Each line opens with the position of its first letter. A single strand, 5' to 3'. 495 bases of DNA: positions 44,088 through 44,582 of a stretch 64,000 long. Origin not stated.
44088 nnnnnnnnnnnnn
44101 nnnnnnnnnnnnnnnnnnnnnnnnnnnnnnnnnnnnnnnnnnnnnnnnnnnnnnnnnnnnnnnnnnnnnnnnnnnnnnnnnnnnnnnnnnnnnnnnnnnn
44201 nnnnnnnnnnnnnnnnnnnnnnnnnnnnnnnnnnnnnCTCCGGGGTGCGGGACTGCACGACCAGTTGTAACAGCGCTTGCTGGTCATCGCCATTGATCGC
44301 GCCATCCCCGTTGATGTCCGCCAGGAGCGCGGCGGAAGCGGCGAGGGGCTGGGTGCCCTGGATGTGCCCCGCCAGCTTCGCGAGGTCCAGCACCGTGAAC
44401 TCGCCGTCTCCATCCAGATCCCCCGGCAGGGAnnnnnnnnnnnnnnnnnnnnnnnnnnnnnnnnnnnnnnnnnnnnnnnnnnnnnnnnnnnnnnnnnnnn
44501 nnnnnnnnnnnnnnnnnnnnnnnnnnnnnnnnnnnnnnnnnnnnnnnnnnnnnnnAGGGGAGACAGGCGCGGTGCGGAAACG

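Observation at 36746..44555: Three-gene surface operon pairing a dockerin-bearing giant with a cohesin-like protein (non-cellulosomal cohesin-dockerin system?)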

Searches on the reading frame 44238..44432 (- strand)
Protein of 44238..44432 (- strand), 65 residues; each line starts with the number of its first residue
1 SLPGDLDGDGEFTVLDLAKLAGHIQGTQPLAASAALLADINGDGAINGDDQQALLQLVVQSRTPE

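Call 57: search_solved_structures(query=A4, max_evalue=1, show_alignments=2)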
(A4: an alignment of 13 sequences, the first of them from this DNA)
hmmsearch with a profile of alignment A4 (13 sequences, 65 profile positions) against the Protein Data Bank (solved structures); distinct sequences matched with E-value up to 1: 76 (the best 60 are shown).
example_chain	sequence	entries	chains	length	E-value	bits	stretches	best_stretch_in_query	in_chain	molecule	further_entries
8x39_A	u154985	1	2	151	3.9e-13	52.4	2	2-54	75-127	Serine protease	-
8x3a_A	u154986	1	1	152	4e-13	52.4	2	2-54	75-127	Serine protease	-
6kg9_A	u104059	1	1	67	3.9e-10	42.8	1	2-58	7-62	And cellulose-binding endoglucanase family 9 CelL ortholog dockerin domain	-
6kgc_B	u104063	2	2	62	8.1e-10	41.8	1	2-58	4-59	And cellulose-binding endoglucanase family 9 CelL ortholog dockerin domain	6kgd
4fl4_A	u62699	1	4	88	1.3e-09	41.1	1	2-54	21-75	Glycoside hydrolase family 9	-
6kge_D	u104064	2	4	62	4.6e-09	39.4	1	2-58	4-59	And cellulose-binding endoglucanase family 9 CelL ortholog dockerin domain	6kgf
1daq_A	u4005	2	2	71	6.1e-09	39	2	34-60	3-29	ENDOGLUCANASE SS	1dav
2mte_A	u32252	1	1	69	6.5e-09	38.9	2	34-60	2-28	Cellulose 1,4-beta-cellobiosidase (reducing end) CelS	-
2ccl_B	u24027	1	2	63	2.7e-08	37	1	3-54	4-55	ENDO-1,4-BETA-XYLANASE Y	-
1ohz_B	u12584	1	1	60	5.4e-08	36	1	3-54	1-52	ENDO-1,4-BETA-XYLANASE Y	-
4cj0_A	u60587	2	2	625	7.5e-08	35.5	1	3-54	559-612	ENDOGLUCANASE D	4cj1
1clc_A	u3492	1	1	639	7.8e-08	35.5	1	3-54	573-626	ENDOGLUCANASE CELD; EC: 3.2.1.4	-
2y3n_B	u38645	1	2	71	4.4e-07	33.1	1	3-55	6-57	CELLULOSOMAL FAMILY-48 PROCESSIVE GLYCOSIDE HYDROLASE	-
3ul4_B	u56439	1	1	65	6.7e-07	32.5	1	3-60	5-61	Cellulosome enzyme, dockerin type I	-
4dh2_B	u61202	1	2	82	2.5e-05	27.4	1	3-54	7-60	Dockerin type 1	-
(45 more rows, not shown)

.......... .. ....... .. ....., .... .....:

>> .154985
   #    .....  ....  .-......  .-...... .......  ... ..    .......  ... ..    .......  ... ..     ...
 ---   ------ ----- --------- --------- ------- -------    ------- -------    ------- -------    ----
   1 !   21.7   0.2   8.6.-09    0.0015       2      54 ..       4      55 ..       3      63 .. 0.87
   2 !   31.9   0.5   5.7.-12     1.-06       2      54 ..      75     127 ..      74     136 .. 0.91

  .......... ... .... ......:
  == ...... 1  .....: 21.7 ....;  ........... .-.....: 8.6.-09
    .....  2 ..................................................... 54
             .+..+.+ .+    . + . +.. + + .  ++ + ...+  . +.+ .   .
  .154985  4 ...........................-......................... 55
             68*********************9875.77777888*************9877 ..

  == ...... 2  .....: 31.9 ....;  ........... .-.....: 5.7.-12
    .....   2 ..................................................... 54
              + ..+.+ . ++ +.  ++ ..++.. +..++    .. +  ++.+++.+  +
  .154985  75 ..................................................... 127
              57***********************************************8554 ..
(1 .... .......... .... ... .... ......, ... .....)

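Call 58: search_protein_families(library=pfam, alignment_id=A4, max_evalue=0.01)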
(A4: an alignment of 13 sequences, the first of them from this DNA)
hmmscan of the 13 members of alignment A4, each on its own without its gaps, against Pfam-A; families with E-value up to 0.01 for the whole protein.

A. member 1, seq(65 aa): 2 families
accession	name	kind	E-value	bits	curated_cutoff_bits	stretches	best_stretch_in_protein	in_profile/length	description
PF00404.24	Dockerin_1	-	1.4e-08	35.3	22.9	1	3-54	1-52/57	Dockerin type I domain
PF00036.39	EF-hand_1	-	0.0067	16.3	25.4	0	37-49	8-20/29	EF hand domain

B. families by the number of members that match (of 13 scanned): 4 families
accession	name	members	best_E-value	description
PF00404.24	Dockerin_1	13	2.3e-11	Dockerin type I domain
PF00036.39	EF-hand_1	3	0.0067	EF hand domain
PF13499.12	EF-hand_7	1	0.0059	EF-hand domain pair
PF01839.29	FG-GAP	1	0.0065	FG-GAP repeat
